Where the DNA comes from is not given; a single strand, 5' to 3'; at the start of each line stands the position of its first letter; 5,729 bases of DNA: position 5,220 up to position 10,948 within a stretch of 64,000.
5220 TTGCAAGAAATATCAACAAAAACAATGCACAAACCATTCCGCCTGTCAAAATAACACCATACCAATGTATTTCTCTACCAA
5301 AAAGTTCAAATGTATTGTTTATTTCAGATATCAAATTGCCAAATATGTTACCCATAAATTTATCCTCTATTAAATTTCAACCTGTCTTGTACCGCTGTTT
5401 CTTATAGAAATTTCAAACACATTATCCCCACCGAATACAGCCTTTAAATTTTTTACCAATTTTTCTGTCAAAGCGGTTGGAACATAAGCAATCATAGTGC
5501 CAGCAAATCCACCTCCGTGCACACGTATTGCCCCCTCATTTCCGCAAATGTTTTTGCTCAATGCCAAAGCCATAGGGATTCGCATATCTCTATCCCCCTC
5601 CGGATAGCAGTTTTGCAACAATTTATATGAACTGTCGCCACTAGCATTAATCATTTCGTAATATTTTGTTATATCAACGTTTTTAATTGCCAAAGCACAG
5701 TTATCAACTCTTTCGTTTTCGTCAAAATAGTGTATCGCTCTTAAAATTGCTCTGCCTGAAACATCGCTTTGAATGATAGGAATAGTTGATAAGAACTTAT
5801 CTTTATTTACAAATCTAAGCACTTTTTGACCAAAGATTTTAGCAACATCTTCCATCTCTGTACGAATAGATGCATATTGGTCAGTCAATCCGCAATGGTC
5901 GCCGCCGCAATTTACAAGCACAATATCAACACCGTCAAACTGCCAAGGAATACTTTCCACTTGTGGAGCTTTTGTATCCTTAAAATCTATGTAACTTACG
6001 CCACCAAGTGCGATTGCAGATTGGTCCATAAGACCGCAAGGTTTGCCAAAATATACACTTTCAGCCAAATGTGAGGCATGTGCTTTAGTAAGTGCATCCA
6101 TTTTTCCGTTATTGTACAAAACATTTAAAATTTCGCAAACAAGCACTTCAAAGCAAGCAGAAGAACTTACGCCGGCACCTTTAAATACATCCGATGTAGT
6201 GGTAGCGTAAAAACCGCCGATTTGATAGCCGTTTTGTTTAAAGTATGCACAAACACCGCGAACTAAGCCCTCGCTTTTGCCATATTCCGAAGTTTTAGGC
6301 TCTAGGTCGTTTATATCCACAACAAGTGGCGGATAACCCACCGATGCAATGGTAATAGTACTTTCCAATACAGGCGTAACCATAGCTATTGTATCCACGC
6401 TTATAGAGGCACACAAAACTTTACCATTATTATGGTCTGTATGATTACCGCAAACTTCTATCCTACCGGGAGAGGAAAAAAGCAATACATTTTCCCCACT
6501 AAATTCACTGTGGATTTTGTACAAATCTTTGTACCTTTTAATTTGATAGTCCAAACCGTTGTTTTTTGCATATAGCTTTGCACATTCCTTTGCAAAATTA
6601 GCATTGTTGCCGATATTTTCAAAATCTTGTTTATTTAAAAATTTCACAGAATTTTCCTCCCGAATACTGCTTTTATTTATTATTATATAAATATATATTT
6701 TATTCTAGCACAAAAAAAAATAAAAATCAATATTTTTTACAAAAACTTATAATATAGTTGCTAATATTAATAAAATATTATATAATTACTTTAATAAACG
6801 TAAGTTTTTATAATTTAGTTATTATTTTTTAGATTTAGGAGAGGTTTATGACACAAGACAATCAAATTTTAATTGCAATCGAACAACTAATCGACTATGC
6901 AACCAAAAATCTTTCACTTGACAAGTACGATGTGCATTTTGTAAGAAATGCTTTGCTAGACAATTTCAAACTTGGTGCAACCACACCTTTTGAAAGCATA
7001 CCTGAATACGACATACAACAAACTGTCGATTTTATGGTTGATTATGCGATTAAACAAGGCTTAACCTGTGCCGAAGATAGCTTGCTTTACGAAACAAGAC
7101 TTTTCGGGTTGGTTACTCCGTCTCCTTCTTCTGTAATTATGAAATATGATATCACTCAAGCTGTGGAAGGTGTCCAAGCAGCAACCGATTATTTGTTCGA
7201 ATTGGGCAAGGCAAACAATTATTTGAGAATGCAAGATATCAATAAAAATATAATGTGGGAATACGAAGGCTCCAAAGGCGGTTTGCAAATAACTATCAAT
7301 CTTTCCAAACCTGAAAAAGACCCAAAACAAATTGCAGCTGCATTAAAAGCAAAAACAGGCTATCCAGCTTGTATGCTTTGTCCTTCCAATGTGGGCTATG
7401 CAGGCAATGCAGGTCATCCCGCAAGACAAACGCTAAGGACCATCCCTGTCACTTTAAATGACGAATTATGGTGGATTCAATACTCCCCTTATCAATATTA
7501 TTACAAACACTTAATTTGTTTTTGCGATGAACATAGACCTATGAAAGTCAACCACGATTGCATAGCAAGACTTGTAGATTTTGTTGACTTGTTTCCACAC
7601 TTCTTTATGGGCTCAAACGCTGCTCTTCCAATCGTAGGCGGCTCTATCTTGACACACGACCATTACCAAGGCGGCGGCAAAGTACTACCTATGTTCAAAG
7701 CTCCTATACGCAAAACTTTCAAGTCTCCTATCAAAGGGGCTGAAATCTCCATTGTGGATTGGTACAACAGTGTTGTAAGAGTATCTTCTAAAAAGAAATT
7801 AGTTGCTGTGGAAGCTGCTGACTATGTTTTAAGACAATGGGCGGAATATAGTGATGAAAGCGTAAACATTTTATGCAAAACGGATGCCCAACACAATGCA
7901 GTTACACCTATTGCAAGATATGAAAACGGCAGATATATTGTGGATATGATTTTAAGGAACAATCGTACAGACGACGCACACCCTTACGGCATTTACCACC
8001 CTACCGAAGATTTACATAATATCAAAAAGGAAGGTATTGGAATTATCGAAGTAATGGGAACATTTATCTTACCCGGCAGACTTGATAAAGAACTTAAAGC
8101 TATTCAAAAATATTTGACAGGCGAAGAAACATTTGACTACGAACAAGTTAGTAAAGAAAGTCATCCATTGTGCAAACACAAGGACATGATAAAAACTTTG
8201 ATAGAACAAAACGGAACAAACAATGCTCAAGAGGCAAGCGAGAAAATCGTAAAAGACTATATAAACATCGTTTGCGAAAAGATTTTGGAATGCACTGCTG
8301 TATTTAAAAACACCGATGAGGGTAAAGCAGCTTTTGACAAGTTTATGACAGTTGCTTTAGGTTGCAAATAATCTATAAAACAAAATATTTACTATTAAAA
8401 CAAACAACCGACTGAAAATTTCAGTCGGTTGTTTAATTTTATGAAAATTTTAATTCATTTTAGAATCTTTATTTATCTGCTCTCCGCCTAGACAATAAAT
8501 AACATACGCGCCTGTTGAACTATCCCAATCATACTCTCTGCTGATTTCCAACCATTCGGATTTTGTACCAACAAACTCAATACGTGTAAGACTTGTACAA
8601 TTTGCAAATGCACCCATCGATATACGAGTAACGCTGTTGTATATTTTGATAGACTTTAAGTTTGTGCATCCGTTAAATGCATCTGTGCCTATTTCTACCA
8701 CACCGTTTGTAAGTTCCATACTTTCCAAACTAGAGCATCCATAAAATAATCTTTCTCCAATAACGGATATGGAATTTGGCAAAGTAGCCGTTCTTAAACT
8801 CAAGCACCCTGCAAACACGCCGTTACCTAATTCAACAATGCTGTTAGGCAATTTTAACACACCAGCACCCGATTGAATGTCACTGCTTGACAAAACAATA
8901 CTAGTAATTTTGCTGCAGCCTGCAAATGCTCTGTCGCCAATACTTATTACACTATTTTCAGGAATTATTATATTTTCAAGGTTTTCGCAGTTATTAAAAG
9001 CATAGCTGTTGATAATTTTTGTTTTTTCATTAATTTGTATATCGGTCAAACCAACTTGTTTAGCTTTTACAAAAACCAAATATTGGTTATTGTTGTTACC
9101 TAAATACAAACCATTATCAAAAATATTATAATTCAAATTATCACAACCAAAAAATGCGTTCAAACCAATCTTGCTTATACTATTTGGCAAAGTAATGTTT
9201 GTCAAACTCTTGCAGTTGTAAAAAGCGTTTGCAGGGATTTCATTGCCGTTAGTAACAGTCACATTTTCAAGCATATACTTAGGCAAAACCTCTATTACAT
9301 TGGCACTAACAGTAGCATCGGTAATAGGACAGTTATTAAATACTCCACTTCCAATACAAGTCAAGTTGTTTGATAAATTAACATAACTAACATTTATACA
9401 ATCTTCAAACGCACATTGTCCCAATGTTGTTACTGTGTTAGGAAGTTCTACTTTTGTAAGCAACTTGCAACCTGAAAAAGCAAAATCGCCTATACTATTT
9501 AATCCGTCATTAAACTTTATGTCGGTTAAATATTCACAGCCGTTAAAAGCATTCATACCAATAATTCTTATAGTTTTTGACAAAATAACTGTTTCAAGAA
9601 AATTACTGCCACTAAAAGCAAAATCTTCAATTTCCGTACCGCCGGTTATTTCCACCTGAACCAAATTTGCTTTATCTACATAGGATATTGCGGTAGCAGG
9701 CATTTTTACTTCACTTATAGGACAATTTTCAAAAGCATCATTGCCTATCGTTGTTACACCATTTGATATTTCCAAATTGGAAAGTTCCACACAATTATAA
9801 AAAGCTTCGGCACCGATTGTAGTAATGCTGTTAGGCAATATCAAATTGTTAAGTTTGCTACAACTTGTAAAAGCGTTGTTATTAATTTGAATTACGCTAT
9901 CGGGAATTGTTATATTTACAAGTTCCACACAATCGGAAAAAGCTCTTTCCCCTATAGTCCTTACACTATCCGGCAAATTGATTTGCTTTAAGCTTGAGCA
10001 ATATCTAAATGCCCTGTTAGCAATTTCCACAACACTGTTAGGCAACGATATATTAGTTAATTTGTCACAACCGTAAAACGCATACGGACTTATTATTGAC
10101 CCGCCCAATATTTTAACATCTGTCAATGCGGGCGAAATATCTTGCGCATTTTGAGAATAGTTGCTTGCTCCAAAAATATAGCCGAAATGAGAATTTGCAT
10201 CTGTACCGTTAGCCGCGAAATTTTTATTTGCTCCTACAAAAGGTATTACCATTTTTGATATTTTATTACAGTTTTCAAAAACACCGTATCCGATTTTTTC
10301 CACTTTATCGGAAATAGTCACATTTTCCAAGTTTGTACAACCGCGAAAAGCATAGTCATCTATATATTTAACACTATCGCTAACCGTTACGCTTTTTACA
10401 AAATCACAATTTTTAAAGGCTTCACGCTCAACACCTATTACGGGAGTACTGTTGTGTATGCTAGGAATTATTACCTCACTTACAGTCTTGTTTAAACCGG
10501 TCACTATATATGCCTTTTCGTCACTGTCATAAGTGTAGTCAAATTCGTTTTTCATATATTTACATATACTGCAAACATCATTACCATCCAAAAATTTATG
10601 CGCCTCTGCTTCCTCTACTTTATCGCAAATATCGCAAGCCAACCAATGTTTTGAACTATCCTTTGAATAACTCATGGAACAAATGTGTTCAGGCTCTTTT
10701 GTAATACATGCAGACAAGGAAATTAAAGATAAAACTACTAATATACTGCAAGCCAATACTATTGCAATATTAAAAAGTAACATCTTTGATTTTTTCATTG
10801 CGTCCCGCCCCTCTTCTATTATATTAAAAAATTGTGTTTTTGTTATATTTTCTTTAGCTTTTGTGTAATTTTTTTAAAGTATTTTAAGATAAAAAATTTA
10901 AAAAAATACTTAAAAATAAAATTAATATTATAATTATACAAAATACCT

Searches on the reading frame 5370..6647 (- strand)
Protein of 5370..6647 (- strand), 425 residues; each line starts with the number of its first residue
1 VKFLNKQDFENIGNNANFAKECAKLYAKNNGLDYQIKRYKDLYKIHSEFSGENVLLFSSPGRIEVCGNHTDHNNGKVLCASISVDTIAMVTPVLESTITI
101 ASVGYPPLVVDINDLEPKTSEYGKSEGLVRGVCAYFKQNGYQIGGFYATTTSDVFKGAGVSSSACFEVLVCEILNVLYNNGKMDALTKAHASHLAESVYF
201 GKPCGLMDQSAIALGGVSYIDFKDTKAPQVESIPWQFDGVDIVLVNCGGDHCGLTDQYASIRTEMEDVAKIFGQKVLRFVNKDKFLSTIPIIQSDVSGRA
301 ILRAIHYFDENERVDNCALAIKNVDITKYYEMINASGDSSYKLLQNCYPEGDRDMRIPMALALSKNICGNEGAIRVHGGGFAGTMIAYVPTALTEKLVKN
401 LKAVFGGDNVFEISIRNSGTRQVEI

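Call 10: search_protein_families(library=pfam, proteins=[window:5370-6647:-])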
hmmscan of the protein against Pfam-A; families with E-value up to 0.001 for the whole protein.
window:5370-6647:- (425 aa): 2 families
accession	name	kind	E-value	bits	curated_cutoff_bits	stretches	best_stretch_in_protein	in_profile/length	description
PF10509.15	GalKase_gal_bdg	-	3.9e-14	52.4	23.1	1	48-92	6-49/49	Galactokinase galactose-binding signature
PF00288.32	GHMP_kinases_N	-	1.6e-11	44.7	22.3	1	128-216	2-87/87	GHMP kinases N terminal domain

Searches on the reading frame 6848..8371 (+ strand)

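Call 10: search_protein_families(library=pfam, proteins=[window:6848-8371:+])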
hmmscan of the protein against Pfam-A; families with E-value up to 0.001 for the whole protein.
window:6848-8371:+ (507 aa): 2 families
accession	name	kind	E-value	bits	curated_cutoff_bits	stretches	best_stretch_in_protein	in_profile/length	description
PF01087.27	GalP_UDP_transf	-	1.5e-20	74.8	22.1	1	66-231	35-184/184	Galactose-1-phosphate uridyl transferase, N-terminal domain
PF02744.22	GalP_UDP_tr_C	-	0.00021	21.5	29.2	1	247-421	3-150/165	Galactose-1-phosphate uridyl transferase, C-terminal domain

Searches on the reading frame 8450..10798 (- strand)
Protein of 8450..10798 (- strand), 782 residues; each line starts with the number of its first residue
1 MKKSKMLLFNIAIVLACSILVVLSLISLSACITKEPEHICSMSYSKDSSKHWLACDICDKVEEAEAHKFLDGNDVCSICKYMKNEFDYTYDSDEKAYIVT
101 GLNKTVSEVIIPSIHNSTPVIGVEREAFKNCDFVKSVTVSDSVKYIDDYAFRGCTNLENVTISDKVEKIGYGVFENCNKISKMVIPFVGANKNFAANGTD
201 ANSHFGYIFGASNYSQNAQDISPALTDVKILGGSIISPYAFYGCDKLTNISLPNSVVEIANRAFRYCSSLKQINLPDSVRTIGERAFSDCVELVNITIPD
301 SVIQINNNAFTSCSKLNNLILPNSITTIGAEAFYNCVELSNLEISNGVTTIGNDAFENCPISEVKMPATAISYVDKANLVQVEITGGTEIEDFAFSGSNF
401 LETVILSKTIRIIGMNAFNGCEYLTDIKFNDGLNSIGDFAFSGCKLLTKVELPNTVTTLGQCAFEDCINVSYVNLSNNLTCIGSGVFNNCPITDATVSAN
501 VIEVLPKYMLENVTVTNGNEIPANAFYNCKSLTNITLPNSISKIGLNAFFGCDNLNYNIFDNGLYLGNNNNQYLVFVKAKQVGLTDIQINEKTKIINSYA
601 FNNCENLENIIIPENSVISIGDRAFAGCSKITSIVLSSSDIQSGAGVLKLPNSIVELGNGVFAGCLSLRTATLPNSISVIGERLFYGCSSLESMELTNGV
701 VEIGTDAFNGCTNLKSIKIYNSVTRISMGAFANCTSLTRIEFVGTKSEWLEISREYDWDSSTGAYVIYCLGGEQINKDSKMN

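Call 10: search_protein_families(library=pfam, proteins=[window:8450-10798:-])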
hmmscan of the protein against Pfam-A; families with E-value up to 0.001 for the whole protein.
window:8450-10798:- (782 aa): 4 families
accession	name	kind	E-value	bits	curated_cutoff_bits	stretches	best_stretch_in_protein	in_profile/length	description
PF13306.12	LRR_5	-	1e-136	449.3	27.7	5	235-359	2-123/127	BspA type Leucine rich repeat region (6 copies)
PF13855.12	LRR_8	-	1e-35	121.7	27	1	698-741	11-55/61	Leucine rich repeat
PF23952.1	LRR_EndoS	-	4.3e-05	24.1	27.9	0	419-478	53-116/116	Endo-beta-N-acetylglucosaminidase EndoS LRR domain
PF12799.13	LRR_4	-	0.00027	21.5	27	0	315-351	2-39/44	Leucine Rich repeats (2 copies)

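Call 40: search_protein_families(library=ncbifam, proteins=[window:8453-10798:-], max_evalue=0.01)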
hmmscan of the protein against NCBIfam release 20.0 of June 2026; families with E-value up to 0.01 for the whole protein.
window:8453-10798:- (782 aa): 3 families
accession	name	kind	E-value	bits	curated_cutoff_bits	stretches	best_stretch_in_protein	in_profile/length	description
NF047961.1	adhesin_HupY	equivalog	3.4e-43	147.9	1250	4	234-359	198-321/978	leucine-rich repeat adhesin HupY/LrrG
NF045861.1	glide_Gli349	exception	6.4e-25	86.1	1750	3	409-477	2687-2754/3169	gliding machinery surface structure protein Gli349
TIGR02167.2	Liste_lipo_26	repeat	0.0074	16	30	0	526-539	2-15/26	PARCEL repeat-containing surface protein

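Call 51: find_encoding_contigs(protein=window:8453-10798:-, flank=1500, max_places=10)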
Protein window:8453-10798:- (782 aa): 8 contigs read that carry it; 5 places shown.
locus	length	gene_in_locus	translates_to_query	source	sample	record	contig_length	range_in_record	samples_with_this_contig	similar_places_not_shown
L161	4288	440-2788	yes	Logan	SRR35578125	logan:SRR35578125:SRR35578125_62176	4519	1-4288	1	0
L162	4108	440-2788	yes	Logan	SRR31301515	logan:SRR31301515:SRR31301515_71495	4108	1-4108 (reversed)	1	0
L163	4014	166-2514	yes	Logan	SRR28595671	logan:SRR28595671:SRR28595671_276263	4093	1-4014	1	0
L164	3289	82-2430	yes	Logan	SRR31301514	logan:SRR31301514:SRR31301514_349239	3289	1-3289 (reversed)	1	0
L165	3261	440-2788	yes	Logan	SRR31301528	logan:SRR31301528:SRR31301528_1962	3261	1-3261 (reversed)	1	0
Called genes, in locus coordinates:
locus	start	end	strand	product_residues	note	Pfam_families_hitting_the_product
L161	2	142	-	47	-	?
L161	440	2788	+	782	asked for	PF13306:LRR_5, PF13855:LRR_8 (faint), PF13306:LRR_5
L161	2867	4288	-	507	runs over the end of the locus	PF01087:GalP_UDP_transf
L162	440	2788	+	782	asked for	PF13306:LRR_5, PF13855:LRR_8 (faint), PF13306:LRR_5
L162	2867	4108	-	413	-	?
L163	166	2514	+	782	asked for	PF13306:LRR_5, PF13855:LRR_8 (faint), PF13306:LRR_5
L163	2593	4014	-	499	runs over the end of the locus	?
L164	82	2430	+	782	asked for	PF13306:LRR_5, PF13855:LRR_8 (faint), PF13306:LRR_5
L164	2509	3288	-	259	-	?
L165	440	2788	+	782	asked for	PF13306:LRR_5, PF13855:LRR_8 (faint), PF13306:LRR_5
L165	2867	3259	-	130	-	?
